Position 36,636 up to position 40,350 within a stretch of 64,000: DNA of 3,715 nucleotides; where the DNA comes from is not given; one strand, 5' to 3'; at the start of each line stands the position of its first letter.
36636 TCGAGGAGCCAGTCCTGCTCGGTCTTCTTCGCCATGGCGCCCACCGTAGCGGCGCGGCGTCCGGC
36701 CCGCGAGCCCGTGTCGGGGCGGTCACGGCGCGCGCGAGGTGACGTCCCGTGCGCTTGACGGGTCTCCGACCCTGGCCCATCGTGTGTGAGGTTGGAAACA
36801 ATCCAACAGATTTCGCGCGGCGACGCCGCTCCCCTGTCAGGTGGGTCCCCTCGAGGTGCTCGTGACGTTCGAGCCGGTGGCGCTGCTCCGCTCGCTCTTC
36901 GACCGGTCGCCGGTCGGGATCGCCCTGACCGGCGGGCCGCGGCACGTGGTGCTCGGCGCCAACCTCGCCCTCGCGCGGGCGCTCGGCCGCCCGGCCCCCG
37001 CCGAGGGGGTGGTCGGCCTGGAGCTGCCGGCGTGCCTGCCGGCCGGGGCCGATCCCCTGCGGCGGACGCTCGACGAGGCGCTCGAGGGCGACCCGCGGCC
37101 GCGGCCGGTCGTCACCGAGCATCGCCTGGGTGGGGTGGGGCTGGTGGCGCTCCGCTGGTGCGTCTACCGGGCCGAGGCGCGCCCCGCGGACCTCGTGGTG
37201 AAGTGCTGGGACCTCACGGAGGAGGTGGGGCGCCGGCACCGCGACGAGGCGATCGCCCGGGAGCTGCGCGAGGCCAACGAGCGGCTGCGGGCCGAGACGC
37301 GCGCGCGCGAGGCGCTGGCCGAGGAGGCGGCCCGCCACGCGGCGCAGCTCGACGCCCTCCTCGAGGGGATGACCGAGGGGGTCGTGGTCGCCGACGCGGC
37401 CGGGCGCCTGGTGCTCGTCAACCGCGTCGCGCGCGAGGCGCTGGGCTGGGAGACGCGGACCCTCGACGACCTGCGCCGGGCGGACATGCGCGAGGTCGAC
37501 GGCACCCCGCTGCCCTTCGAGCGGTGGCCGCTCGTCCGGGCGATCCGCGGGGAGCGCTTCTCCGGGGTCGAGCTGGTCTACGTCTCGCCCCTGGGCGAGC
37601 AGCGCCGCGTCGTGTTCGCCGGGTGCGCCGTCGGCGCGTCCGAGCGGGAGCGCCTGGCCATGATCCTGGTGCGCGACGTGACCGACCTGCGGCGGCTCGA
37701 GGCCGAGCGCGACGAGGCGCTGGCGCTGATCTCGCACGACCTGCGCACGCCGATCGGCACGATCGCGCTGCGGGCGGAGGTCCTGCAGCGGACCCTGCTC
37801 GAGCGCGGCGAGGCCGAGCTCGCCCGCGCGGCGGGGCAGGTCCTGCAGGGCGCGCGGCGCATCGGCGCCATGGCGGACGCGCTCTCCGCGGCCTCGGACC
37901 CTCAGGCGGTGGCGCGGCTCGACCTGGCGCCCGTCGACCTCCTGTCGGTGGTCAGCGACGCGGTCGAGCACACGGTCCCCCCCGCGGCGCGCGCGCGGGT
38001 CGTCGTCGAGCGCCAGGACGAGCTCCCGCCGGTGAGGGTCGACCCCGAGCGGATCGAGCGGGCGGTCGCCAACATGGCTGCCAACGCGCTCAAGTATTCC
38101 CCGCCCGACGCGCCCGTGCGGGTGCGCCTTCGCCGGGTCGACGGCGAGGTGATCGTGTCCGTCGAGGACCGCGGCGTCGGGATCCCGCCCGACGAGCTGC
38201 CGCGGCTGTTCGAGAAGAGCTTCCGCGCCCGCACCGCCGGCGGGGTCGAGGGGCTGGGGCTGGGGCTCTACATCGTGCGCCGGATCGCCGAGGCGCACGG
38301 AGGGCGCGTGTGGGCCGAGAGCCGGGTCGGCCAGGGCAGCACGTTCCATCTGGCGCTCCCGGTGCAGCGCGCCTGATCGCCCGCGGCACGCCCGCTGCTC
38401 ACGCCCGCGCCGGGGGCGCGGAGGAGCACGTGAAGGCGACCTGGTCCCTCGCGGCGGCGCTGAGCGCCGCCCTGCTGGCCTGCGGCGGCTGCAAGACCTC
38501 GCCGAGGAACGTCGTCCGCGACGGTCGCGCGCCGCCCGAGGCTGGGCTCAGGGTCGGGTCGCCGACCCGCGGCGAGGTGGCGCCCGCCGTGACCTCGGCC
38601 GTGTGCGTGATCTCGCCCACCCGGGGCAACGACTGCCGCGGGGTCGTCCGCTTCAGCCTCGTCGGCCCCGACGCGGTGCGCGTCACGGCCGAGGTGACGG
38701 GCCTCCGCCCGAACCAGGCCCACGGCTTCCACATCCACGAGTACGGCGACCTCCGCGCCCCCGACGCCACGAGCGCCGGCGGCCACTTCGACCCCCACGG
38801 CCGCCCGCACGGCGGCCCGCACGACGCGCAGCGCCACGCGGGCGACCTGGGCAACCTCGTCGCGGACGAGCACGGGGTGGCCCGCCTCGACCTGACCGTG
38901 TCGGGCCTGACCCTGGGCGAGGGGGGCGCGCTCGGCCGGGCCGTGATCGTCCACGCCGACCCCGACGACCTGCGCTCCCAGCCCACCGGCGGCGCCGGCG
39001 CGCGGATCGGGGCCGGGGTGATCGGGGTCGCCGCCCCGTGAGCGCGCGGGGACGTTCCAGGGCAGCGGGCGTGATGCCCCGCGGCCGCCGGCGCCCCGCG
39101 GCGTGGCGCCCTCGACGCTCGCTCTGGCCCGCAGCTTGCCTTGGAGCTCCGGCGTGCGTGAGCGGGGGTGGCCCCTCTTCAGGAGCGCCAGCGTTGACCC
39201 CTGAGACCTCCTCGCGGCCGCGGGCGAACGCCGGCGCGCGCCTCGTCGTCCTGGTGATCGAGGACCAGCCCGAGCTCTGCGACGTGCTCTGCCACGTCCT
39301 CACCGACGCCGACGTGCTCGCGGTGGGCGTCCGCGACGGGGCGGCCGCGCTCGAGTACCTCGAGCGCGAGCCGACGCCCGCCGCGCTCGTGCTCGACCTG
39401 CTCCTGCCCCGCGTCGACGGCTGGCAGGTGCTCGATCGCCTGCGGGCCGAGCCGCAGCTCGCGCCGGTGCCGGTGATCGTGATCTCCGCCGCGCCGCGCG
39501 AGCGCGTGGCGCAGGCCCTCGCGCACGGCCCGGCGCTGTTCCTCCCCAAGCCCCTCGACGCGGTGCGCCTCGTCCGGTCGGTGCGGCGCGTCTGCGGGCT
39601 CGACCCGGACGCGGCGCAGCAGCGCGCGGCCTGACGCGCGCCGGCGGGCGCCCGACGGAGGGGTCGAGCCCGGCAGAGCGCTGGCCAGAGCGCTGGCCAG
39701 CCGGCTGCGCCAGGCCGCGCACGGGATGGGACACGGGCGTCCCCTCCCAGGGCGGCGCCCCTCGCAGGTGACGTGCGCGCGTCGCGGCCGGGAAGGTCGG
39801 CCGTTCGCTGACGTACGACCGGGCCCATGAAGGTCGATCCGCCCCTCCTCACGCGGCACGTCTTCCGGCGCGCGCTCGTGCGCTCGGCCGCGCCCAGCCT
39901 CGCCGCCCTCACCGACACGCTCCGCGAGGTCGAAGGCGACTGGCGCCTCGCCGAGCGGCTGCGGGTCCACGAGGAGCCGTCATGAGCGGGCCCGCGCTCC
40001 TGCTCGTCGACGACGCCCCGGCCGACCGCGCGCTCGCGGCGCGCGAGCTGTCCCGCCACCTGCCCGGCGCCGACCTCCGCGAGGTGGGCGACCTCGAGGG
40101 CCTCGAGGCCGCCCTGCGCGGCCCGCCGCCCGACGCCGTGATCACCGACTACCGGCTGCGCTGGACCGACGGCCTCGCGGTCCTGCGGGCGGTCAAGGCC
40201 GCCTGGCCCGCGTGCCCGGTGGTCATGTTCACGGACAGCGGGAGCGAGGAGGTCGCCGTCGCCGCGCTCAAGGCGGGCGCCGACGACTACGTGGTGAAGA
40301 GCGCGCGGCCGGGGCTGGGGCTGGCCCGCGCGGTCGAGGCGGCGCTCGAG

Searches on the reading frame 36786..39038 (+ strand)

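Call 26: search_protein_families(library=pfam, proteins=[window:36786-39038:+], max_evalue=0.001)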
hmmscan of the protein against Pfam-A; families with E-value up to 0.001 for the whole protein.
window:36786-39038:+ (751 aa): 1 family
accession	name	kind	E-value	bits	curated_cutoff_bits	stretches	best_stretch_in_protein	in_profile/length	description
PF00080.25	Sod_Cu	-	2.1e-40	138.7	28.9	1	618-746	2-133/133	Copper/zinc superoxide dismutase (SODC)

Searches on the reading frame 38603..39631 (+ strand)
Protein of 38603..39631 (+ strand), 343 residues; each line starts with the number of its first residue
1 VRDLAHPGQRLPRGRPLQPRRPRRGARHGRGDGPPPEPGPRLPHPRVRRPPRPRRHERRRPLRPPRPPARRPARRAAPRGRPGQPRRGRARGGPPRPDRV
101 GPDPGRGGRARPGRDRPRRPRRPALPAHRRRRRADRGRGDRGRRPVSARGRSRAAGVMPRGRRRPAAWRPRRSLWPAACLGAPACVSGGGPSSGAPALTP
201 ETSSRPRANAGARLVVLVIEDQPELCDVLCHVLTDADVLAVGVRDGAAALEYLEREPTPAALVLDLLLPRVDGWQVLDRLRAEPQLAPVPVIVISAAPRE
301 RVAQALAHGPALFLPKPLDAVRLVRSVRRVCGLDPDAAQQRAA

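Call 8: search_protein_families(library=pfam, proteins=[window:38603-39631:+], max_evalue=1)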
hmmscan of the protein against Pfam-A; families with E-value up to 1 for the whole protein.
window:38603-39631:+ (343 aa): 2 families
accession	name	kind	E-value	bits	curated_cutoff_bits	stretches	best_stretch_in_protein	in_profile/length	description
PF00072.30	Response_reg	-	1.2e-15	58.1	30.2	1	216-327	1-110/111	Response regulator receiver domain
PF07931.18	CPT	-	0.01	16.1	22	1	207-251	77-122/172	Chloramphenicol phosphotransferase-like protein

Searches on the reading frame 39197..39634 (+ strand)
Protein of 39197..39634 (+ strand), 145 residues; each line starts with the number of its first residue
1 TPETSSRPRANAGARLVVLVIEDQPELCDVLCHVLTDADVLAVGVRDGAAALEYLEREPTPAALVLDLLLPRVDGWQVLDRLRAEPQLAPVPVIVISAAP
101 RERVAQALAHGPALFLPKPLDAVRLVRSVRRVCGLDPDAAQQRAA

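Call 26: search_protein_families(library=pfam, proteins=[window:39197-39631:+], max_evalue=0.001)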
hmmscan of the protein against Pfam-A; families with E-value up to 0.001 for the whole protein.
window:39197-39631:+ (145 aa): 1 family
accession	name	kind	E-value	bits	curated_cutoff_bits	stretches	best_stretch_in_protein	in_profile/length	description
PF00072.30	Response_reg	-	1.3e-16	61.2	30.2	1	18-129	1-110/111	Response regulator receiver domain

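Call 33: find_encoding_contigs(protein=window:39197-39634:+, flank=3000, max_places=6)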
Protein window:39197-39634:+ (145 aa): no gene with exactly this product is on record in the collection.

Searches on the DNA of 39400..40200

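Call 30: search_rna_families(source=window, start=39400, end=40200, threshold=evalue, max_evalue=1)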
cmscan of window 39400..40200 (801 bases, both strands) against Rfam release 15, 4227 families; matches with E-value up to 1: 0.
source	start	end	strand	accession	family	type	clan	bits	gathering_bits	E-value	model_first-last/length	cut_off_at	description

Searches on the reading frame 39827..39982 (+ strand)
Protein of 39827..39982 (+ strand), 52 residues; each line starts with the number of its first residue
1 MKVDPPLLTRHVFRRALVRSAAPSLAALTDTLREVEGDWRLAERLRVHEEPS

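Call 8: search_protein_families(library=pfam, proteins=[window:39827-39982:+], max_evalue=1)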
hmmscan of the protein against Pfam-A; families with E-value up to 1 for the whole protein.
window:39827-39982:+ (52 aa): 0 families

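Call 9: find_homologous_proteins(query=window:39827-39982:+, max_evalue=10)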
Query seq(52 aa) (52 aa): 1 proteins with E <= 10 among 1 candidates.
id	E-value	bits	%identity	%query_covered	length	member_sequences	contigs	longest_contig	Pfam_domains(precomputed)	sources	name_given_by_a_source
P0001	7.0e-26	105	100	100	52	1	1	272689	-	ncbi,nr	ncbi:MAG: hypothetical protein M9894_09170 [Planctomycetes bacterium]|nr:hypothetical protein [Planc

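Call 16: find_encoding_contigs(protein=P0001, flank=6000, max_places=6)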
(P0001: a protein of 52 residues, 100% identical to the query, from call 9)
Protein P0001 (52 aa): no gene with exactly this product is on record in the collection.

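Call 32: find_encoding_contigs(protein=P0122, flank=3000, max_places=6)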
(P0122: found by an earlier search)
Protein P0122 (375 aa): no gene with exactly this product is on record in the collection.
